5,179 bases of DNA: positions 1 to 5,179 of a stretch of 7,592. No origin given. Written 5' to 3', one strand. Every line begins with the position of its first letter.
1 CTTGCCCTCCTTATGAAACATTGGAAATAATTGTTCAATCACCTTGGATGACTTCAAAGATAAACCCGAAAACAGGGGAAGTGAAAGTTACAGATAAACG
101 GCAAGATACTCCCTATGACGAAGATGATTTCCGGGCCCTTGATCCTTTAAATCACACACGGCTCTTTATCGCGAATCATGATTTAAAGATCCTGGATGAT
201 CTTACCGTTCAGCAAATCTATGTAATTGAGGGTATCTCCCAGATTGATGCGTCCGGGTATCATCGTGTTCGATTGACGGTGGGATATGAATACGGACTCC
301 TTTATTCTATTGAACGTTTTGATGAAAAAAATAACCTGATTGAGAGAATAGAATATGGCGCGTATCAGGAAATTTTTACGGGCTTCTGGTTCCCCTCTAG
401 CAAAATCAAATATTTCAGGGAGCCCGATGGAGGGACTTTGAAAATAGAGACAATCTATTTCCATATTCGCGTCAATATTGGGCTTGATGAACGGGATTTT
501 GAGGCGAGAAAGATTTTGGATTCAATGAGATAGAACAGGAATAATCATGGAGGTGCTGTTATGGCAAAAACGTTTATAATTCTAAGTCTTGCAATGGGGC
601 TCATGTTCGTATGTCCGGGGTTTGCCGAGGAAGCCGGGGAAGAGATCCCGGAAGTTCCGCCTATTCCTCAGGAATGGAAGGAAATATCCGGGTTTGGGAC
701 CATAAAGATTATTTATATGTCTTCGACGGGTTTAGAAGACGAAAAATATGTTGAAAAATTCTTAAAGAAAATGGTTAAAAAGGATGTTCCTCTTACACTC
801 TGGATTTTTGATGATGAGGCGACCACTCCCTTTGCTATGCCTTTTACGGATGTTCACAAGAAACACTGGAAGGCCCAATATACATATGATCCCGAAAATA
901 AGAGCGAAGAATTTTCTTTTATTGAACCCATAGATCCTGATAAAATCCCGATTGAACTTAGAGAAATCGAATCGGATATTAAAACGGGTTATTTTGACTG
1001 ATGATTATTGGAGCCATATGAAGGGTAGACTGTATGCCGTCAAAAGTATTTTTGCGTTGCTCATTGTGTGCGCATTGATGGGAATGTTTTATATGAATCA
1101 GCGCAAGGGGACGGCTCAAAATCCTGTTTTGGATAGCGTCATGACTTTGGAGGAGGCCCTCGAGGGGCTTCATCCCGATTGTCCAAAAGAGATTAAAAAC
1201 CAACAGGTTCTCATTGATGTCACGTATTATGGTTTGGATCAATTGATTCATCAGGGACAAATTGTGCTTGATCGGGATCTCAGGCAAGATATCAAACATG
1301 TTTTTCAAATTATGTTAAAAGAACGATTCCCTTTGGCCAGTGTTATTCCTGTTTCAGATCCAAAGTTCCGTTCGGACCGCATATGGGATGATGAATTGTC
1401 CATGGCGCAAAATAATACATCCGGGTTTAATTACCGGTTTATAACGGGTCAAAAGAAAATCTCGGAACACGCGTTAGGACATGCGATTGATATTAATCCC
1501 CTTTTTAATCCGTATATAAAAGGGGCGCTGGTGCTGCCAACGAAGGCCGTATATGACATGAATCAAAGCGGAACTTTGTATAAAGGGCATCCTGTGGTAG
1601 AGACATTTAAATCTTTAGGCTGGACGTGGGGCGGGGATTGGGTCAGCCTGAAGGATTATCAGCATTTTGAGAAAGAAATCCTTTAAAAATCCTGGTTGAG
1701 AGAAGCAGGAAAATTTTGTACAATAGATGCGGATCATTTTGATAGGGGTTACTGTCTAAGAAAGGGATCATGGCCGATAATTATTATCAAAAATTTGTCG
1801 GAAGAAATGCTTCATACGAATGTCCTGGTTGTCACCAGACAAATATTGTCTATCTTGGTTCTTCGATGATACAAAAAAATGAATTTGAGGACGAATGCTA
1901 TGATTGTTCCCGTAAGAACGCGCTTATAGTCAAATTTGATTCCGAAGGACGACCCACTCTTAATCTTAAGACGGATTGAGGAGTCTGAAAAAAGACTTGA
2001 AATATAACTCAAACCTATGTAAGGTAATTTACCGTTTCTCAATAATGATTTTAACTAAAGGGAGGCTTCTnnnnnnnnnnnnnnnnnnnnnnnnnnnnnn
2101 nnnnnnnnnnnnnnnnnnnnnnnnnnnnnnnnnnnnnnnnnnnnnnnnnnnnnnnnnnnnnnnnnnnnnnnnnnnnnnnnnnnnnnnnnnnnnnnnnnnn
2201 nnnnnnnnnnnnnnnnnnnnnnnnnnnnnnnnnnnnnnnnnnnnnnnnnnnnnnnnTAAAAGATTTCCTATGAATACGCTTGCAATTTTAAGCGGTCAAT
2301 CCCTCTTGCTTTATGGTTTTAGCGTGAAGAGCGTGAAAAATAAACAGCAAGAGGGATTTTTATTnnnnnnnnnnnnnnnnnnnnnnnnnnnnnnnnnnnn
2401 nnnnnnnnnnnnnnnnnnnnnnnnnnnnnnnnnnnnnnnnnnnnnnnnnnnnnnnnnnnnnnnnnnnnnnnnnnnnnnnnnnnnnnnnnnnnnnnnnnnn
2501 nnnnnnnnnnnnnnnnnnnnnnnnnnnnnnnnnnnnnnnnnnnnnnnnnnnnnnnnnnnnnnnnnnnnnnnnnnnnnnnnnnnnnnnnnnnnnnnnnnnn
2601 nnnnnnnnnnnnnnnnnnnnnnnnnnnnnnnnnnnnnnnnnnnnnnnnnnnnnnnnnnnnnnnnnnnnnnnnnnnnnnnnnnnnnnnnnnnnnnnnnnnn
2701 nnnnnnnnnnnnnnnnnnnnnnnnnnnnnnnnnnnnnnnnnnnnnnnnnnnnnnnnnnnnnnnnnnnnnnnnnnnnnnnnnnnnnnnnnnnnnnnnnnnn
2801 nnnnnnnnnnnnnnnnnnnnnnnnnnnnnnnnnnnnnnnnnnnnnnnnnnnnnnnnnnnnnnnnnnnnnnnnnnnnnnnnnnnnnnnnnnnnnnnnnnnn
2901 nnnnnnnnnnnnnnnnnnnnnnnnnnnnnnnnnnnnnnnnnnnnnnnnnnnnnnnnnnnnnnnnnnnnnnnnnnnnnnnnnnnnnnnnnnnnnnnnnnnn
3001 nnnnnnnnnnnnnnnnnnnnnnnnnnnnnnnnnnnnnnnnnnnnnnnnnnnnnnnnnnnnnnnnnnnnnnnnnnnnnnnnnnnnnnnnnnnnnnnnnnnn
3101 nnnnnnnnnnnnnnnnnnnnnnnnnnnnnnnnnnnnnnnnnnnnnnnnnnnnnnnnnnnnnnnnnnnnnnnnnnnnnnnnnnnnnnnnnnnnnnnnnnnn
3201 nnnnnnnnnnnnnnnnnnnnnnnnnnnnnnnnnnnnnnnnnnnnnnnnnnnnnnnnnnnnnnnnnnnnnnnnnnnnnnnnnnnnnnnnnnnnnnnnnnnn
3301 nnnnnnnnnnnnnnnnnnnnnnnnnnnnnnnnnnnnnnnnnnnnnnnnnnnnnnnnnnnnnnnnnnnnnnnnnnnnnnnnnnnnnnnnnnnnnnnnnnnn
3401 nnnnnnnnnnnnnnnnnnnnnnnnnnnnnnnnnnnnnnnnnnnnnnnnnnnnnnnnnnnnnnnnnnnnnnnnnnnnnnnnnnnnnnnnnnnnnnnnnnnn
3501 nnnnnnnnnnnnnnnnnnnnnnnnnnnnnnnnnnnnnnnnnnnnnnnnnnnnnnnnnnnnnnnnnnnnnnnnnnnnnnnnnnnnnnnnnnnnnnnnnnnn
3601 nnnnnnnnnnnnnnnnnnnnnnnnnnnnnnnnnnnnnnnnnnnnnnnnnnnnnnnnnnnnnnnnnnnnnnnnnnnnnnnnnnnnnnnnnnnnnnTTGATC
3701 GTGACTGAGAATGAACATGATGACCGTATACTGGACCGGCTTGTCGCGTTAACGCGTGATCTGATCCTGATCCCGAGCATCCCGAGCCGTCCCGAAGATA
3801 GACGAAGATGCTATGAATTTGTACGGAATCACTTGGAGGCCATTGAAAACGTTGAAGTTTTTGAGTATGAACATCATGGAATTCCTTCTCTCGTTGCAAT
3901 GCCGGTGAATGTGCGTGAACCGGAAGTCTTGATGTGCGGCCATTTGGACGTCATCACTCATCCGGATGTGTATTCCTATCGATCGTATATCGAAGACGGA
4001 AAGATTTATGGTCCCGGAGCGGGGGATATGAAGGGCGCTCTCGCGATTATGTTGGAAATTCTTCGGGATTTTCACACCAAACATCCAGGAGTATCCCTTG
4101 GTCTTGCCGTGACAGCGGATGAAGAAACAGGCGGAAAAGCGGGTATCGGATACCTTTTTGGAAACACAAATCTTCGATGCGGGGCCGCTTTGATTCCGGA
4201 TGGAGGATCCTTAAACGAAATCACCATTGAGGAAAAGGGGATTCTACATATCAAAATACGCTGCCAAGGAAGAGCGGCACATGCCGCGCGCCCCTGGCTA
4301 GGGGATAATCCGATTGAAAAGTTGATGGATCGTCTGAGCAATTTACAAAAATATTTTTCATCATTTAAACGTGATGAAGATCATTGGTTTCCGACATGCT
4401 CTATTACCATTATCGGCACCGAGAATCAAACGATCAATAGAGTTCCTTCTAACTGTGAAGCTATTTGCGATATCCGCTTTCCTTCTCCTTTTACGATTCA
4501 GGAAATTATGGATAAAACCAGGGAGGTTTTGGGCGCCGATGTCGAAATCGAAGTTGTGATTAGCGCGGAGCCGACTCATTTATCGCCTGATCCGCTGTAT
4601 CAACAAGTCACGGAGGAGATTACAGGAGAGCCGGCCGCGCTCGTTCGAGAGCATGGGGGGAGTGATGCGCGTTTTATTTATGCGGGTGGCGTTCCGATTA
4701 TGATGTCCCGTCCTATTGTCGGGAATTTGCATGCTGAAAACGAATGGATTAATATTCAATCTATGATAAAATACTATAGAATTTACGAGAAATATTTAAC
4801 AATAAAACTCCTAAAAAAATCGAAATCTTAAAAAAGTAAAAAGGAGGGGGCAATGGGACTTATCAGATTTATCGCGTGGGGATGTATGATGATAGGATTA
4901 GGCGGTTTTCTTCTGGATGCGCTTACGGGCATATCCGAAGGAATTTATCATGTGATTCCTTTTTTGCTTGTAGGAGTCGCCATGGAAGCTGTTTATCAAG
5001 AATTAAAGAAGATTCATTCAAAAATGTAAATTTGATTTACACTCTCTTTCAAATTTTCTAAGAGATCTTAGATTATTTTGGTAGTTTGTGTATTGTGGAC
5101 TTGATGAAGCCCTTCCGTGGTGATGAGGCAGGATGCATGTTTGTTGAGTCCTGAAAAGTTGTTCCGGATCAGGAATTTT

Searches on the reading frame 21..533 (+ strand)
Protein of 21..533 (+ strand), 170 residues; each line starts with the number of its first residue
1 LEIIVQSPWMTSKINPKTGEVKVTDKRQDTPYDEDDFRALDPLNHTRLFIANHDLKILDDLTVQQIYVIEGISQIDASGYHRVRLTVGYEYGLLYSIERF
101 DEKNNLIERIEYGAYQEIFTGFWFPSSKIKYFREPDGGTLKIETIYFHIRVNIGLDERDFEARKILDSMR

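Call 5: search_protein_families(library=pfam, proteins=[window:21-533:+], max_evalue=0.01)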
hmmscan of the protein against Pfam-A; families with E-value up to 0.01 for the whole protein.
window:21-533:+ (170 aa): 1 family
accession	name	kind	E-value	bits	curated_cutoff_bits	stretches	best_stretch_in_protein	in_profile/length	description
PF17131.11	LolA_like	-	2.3e-07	31.1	30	1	50-164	68-181/184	Outer membrane lipoprotein-sorting protein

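Call 7: search_protein_families(library=ncbifam, proteins=[window:21-533:+], max_evalue=0.001)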
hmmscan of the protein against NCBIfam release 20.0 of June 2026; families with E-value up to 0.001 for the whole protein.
window:21-533:+ (170 aa): 0 families

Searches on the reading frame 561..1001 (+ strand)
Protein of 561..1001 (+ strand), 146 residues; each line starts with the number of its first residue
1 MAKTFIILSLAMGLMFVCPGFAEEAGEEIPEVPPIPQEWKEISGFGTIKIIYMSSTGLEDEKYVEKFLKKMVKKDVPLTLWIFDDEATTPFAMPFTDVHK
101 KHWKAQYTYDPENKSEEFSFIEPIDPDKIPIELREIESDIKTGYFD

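Call 5: search_protein_families(library=pfam, proteins=[window:561-1001:+], max_evalue=0.01)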
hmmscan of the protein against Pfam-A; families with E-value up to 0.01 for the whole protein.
window:561-1001:+ (146 aa): 0 families

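Call 7: search_protein_families(library=ncbifam, proteins=[window:561-1001:+], max_evalue=0.001)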
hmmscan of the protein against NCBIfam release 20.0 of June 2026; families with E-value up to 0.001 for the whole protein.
window:561-1001:+ (146 aa): 0 families

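Call 9: find_encoding_contigs(protein=window:561-1001:+, flank=10000, max_places=10)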
Protein window:561-1001:+ (146 aa): no gene with exactly this product is on record in the collection.

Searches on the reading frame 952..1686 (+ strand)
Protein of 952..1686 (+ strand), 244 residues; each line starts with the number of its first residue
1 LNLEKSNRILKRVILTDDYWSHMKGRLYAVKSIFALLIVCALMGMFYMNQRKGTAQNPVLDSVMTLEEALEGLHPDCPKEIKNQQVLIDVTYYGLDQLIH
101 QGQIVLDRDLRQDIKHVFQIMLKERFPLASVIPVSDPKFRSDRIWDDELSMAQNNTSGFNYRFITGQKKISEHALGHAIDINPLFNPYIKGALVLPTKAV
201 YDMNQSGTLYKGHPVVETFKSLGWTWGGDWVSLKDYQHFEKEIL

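Call 5: search_protein_families(library=pfam, proteins=[window:952-1686:+], max_evalue=0.01)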
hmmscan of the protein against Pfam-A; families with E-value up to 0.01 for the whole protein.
window:952-1686:+ (244 aa): 1 family
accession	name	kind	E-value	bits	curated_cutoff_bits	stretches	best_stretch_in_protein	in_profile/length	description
PF13539.11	Peptidase_M15_4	-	1.7e-22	80.2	25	1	165-241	1-70/70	D-alanyl-D-alanine carboxypeptidase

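Call 7: search_protein_families(library=ncbifam, proteins=[window:952-1686:+], max_evalue=0.001)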
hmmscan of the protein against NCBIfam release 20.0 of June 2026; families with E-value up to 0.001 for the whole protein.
window:952-1686:+ (244 aa): 0 families

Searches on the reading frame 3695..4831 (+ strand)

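Call 5: search_protein_families(library=pfam, proteins=[window:3695-4831:+], max_evalue=0.01)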
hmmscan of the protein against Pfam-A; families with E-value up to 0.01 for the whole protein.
window:3695-4831:+ (378 aa): 3 families
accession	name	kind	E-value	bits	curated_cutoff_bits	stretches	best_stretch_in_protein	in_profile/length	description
PF01546.33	Peptidase_M20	-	6.7e-27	95.2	24.6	1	81-368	3-204/206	Peptidase family M20/M25/M40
PF07687.19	M20_dimer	-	7.2e-17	61.7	21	1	178-281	1-101/107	Peptidase dimerisation domain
PF04389.22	Peptidase_M28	-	0.00042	20.5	21.3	1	75-146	12-69/193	Peptidase family M28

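Call 7: search_protein_families(library=ncbifam, proteins=[window:3695-4831:+], max_evalue=0.001)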
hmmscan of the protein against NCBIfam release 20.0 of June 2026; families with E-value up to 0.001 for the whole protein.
window:3695-4831:+ (378 aa): 46 families (the best 25 are shown)
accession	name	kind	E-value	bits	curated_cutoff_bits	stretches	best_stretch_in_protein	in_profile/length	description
NF006399.0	PRK08651.1-2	equivalog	5.7e-55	187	381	2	14-226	4-222/405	succinyl-diaminopimelate desuccinylase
NF009557.0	PRK13009.1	equivalog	4.1e-39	134.8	284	1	16-369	5-372/377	succinyl-diaminopimelate desuccinylase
NF006400.0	PRK08651.1-3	equivalog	1.8e-38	132.4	374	1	73-367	81-402/410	succinyl-diaminopimelate desuccinylase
TIGR01910.1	DapE-ArgE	subfamily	4.9e-38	131.3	217.6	1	17-363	1-373/373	ArgE/DapE family deacylase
TIGR01246.1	dapE_proteo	equivalog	6.7e-34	117.5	361.8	1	17-368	2-367/370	succinyl-diaminopimelate desuccinylase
TIGR01900.1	dapE-gram_pos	equivalog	2.7e-31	108.8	304.2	1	16-369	5-351/351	succinyl-diaminopimelate desuccinylase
NF010589.0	PRK13983.1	equivalog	2.3e-30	105.9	333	1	10-368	10-406/409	M20 family metallo-hydrolase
TIGR01892.1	AcOrn-deacetyl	equivalog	6.2e-29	101.2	297.7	1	23-359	6-356/365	acetylornithine deacetylase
NF006365.0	PRK08588.1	subfamily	3.9e-26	92.3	289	1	76-369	65-378/383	succinyl-diaminopimelate desuccinylase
NF009558.0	PRK13013.1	equivalog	2.6e-23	82.4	428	1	14-218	16-237/429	acetylornithine deacetylase/succinyl-diaminopimelate desuccinylase family protein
NF003474.0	PRK05111.1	equivalog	1.5e-22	80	460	1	16-306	8-303/383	acetylornithine deacetylase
NF005710.0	PRK07522.1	subfamily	1.1e-21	77.5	412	1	18-285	12-289/391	acetylornithine deacetylase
NF005913.0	PRK07906.1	subfamily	7.6e-21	74.2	382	1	6-220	7-243/442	hypothetical protein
NF009555.0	PRK13004.1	equivalog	2.5e-20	72.7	321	1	13-284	14-283/399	YgeY family selenium metabolism-linked hydrolase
NF005602.0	PRK07338.1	equivalog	5.3e-20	71.4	357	1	77-359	96-387/409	hydrolase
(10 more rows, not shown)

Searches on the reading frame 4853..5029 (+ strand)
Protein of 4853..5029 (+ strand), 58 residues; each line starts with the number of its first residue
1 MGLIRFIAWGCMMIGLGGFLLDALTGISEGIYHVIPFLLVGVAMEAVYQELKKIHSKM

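Call 37: search_protein_families(library=pfam, proteins=[window:4853-5029:+], max_evalue=1)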
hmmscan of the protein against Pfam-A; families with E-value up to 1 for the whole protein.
window:4853-5029:+ (58 aa): 1 family
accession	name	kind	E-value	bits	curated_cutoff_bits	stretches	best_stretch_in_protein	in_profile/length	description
PF22570.1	LiaF-TM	-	0.02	16.2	27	1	9-51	2-46/98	LiaF transmembrane domain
